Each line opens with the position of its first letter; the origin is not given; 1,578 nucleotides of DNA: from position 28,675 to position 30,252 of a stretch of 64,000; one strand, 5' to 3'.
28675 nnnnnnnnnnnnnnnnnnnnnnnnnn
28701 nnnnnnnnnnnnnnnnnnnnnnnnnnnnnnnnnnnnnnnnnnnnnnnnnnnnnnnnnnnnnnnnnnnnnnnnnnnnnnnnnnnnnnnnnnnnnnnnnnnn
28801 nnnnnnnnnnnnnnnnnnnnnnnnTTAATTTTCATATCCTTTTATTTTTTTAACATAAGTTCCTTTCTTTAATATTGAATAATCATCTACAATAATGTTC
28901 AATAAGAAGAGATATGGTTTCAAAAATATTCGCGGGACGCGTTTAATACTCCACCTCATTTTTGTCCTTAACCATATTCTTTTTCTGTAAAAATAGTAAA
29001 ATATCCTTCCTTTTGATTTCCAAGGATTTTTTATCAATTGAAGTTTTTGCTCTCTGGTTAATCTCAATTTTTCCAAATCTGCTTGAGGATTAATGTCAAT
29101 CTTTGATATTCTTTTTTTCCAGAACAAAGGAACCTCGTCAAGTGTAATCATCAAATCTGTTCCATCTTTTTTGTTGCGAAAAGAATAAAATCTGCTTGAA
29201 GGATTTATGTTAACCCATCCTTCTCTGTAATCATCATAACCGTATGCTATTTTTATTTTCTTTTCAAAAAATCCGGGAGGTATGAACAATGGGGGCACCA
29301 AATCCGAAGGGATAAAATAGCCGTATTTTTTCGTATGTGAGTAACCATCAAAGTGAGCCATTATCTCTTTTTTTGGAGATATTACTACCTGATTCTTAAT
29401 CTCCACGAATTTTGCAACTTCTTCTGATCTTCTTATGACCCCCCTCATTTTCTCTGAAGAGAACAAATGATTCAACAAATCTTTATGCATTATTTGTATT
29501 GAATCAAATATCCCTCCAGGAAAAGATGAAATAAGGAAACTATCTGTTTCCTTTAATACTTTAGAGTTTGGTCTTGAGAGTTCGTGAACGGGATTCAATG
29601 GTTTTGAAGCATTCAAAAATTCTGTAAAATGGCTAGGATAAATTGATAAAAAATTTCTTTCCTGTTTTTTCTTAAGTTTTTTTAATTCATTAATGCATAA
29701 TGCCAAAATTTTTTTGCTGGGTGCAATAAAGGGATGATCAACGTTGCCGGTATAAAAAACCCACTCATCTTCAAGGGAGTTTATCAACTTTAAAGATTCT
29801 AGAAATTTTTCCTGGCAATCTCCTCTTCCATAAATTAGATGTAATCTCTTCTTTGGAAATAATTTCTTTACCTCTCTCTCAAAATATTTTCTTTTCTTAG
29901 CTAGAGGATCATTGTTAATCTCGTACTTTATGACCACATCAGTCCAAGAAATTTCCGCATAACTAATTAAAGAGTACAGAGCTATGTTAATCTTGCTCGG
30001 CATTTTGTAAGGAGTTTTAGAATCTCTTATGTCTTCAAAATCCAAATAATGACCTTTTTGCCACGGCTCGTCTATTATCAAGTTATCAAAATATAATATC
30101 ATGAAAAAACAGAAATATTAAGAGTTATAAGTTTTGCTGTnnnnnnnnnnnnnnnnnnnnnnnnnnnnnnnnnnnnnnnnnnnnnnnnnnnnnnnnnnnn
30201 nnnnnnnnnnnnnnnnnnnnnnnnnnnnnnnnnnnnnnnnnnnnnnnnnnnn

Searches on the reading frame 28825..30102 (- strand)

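Call 55: search_protein_families(library=pfam, proteins=[window:28825-30102:-], max_evalue=0.0001)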
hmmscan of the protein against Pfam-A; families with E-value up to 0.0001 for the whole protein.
window:28825-30102:- (425 aa): 0 families

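Call 57: search_protein_families(library=pfam, proteins=[window:28825-30102:-], max_evalue=1)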
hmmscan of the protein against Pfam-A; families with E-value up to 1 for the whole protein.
window:28825-30102:- (425 aa): 1 family
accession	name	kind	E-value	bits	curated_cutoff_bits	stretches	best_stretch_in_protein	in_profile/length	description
PF18373.7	Spectrin_2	-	0.18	12.4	26.4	1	131-167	12-48/78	Spectrin like domain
